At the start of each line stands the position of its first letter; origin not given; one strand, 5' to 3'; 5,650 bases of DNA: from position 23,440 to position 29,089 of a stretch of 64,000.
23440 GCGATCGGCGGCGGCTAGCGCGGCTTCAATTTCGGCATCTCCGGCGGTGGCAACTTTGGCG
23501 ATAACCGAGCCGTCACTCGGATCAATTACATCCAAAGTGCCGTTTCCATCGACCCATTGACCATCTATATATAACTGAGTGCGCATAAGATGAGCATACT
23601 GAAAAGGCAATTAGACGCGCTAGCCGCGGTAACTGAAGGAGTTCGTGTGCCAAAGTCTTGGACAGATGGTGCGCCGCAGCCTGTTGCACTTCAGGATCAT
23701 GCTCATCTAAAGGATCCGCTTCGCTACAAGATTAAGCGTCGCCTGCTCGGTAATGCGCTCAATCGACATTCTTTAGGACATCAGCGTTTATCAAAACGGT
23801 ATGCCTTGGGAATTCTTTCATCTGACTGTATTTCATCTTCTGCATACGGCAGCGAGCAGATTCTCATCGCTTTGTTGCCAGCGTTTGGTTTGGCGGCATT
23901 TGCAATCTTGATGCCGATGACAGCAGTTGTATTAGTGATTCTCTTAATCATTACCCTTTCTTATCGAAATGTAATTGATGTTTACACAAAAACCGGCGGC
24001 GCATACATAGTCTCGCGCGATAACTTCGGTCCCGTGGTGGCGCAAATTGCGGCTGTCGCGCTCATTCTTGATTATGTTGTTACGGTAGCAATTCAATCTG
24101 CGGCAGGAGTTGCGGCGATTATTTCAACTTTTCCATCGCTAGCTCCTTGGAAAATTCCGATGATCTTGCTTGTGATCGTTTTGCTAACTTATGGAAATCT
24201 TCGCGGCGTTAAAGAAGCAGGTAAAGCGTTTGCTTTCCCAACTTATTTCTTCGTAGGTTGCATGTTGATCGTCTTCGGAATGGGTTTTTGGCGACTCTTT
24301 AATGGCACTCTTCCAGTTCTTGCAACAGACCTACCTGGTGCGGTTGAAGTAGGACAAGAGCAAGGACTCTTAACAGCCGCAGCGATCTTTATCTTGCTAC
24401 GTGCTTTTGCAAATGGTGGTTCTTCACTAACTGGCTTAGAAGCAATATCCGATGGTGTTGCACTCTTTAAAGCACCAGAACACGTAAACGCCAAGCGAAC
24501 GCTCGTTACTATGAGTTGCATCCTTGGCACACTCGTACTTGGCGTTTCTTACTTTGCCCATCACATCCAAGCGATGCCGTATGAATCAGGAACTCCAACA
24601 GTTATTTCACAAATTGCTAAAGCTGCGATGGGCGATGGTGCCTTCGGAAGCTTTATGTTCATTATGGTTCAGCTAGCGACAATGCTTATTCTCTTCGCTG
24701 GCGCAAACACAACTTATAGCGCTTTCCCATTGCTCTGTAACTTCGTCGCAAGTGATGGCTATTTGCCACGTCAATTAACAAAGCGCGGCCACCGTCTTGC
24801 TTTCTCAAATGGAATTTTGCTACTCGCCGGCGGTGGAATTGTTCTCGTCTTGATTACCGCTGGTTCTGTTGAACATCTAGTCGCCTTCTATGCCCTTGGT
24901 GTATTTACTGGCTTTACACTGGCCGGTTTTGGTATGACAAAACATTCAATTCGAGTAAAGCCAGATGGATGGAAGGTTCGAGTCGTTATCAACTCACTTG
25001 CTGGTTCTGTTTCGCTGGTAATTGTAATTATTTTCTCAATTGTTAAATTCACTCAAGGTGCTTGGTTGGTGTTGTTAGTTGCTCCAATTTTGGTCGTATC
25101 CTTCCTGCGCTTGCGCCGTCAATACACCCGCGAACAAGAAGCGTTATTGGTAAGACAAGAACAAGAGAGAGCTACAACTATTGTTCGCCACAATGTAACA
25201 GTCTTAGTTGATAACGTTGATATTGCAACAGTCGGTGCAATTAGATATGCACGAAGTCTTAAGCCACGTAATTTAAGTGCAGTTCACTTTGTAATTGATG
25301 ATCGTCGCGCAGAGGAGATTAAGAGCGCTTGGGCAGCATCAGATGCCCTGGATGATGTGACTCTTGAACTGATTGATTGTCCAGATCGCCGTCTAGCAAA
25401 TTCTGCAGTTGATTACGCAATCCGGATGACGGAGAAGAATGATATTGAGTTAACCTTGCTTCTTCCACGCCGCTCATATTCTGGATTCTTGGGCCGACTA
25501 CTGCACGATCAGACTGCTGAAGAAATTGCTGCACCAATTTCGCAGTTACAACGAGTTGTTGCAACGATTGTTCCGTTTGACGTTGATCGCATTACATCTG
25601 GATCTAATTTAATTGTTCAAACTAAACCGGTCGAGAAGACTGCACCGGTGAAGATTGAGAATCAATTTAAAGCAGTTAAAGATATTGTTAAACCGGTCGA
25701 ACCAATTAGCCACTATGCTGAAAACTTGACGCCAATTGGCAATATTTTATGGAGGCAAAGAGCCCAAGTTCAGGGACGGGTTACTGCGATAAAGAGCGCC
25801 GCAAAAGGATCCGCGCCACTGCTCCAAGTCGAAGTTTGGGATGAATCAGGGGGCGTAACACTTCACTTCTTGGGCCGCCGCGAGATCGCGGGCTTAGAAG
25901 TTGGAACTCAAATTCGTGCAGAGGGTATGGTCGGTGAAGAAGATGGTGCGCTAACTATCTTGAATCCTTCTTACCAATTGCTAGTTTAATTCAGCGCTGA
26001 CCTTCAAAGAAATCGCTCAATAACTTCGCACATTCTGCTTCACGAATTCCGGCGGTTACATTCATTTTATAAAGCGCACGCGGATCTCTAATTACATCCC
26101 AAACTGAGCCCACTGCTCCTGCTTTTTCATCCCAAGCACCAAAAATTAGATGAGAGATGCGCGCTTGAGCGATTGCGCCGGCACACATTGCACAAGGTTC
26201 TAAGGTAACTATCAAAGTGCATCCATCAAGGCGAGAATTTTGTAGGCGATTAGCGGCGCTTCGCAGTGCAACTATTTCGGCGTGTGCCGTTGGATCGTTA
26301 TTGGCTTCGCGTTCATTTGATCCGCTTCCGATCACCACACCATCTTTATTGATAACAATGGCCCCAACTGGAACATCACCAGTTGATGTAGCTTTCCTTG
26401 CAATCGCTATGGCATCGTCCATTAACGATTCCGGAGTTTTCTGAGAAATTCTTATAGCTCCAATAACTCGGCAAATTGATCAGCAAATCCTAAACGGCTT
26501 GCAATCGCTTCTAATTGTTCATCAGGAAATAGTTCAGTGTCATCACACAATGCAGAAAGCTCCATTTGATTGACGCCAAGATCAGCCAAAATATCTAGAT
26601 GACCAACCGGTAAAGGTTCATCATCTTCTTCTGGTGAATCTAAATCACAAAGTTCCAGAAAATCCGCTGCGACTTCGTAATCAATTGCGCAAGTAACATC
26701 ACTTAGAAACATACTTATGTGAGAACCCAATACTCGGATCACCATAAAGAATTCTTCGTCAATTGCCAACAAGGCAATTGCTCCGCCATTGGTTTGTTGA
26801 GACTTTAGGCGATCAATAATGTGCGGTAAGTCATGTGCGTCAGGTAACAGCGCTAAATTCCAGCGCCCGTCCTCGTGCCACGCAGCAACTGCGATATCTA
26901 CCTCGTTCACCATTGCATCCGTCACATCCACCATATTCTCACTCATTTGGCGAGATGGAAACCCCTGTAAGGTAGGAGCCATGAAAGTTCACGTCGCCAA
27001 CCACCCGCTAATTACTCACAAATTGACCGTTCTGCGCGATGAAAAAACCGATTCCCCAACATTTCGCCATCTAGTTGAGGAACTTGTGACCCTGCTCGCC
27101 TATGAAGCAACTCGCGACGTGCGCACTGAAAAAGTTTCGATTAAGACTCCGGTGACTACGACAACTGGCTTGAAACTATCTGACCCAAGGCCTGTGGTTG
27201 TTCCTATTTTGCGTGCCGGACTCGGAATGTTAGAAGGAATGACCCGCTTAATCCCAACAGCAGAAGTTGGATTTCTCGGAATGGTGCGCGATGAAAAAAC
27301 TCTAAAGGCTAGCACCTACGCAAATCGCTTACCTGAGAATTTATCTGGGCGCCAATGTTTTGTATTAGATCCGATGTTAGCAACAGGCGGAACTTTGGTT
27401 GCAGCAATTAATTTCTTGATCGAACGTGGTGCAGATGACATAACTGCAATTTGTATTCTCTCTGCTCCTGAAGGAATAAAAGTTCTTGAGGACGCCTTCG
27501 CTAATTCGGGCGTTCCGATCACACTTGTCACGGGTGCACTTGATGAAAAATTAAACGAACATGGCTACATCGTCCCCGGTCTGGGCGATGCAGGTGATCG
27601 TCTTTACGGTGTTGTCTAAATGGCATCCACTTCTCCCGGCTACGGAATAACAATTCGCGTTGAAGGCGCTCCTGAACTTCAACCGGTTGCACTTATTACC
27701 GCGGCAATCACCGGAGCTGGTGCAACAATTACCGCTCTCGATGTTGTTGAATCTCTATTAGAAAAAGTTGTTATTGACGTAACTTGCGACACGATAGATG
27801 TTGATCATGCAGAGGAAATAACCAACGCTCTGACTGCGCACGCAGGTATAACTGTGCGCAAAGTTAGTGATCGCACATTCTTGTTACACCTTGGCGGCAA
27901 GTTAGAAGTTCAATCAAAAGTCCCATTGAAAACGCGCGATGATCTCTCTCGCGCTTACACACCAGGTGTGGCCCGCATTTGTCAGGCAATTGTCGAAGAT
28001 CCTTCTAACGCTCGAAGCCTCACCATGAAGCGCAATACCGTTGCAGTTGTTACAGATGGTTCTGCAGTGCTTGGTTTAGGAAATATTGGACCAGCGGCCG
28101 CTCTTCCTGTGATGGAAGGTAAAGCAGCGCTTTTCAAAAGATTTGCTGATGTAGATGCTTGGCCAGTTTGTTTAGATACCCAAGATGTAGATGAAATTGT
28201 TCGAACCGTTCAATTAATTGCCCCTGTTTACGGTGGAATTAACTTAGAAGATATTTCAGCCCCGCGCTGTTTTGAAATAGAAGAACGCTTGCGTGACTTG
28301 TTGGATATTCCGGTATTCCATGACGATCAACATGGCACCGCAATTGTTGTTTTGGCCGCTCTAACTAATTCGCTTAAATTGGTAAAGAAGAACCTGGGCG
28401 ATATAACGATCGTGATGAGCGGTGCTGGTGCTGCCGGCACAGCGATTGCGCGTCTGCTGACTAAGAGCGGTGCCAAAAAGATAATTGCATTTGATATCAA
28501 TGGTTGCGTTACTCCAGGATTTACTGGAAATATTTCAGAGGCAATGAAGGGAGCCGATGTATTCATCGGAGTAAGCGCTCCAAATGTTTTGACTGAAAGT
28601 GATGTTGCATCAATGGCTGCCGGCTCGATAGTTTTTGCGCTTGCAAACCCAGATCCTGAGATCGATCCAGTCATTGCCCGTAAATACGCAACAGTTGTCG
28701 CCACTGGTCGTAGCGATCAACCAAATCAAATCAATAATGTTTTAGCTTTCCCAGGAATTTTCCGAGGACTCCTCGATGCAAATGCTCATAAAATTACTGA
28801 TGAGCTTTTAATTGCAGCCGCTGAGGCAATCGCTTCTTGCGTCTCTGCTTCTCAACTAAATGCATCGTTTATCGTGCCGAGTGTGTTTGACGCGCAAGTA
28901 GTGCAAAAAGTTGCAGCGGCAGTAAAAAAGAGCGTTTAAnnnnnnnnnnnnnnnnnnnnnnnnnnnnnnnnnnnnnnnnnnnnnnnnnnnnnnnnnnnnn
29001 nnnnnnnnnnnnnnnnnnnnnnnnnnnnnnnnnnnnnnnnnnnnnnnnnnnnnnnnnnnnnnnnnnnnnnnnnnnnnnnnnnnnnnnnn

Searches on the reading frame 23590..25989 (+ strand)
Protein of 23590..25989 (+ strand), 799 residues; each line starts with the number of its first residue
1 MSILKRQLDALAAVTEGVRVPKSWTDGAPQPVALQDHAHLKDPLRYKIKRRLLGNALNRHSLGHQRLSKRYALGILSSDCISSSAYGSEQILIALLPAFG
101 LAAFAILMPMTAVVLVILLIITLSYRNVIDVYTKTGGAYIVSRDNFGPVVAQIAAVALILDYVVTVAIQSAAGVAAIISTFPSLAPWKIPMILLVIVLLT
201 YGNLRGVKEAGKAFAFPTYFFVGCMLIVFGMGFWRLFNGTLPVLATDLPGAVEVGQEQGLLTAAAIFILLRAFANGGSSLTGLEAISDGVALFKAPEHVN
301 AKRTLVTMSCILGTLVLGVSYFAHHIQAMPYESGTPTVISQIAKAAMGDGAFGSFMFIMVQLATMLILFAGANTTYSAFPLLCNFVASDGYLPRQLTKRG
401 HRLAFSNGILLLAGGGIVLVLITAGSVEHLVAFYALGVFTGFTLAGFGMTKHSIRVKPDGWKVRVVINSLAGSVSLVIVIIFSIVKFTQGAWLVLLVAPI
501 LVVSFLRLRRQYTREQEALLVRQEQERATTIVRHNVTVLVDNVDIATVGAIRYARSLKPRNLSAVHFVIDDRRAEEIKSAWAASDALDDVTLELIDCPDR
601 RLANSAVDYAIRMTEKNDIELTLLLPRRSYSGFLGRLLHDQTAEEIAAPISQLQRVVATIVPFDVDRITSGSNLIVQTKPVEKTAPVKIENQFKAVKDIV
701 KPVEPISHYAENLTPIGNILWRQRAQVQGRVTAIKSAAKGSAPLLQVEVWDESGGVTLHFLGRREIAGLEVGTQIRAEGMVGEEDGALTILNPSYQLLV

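Call 58: search_protein_families(library=pfam, max_evalue=0.00001, proteins=[window:23590-25989:+])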
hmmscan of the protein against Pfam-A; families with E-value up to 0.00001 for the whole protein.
window:23590-25989:+ (799 aa): 1 family
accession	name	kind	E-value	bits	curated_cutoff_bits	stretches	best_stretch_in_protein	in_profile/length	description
PF13520.12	AA_permease_2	-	2.4e-19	70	27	1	84-503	12-425/427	Amino acid permease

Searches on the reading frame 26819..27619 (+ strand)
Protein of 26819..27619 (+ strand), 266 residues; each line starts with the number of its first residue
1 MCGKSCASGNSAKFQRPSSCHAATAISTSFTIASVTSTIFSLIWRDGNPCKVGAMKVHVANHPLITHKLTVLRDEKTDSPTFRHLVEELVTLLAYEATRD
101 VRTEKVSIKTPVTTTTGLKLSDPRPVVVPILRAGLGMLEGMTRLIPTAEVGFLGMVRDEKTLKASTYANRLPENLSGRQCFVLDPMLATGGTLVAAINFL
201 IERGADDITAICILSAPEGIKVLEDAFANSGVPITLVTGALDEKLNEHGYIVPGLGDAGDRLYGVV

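Call 15: search_protein_families(library=ncbifam, max_evalue=1e-10, proteins=[window:26819-27619:+])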
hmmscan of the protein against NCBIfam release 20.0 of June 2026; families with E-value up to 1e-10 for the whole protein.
window:26819-27619:+ (266 aa): 2 families
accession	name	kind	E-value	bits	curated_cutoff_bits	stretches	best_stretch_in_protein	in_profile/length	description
NF001097.0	PRK00129.1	equivalog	5.4e-83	277.8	114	1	55-264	2-207/209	uracil phosphoribosyltransferase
TIGR01091.1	upp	equivalog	1.4e-76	256.8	208.35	1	56-265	1-206/207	uracil phosphoribosyltransferase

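Call 16: search_protein_families(library=pfam, max_evalue=0.00001, proteins=[window:26819-27619:+])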
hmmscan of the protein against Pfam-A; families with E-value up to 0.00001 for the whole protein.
window:26819-27619:+ (266 aa): 2 families
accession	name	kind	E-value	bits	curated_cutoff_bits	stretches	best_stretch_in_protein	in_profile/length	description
PF14681.12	UPRTase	-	5.6e-66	222.4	27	1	60-264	2-205/206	Uracil phosphoribosyltransferase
PF00156.33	Pribosyltran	-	1.2e-11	44.6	26.3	1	124-222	30-132/158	Phosphoribosyl transferase domain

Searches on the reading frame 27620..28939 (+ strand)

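Call 15: search_protein_families(library=ncbifam, max_evalue=1e-10, proteins=[window:27620-28939:+])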
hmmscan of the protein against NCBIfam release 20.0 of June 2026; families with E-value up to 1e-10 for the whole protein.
window:27620-28939:+ (439 aa): 3 families
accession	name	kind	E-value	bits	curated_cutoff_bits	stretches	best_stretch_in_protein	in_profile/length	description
NF009501.0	PRK12861.1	subfamily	2.3e-97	326.9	1178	1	92-437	20-399/764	NADP-dependent malic enzyme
NF010052.0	PRK13529.1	subfamily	2e-29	102.6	326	2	190-283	228-318/564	oxaloacetate-decarboxylating malate dehydrogenase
NF041582.1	malolactic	exception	1.1e-17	63.9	850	0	190-282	211-300/536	malolactic enzyme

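Call 16: search_protein_families(library=pfam, max_evalue=0.00001, proteins=[window:27620-28939:+])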
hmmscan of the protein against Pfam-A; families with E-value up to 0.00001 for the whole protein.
window:27620-28939:+ (439 aa): 2 families
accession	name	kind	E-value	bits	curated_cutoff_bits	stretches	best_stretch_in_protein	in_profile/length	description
PF00390.24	malic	-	2e-31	109.6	23.1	1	93-225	2-182/182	Malic enzyme, N-terminal domain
PF03949.21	Malic_M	-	7.4e-21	75.1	23.5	2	314-437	112-255/258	Malic enzyme, NAD binding domain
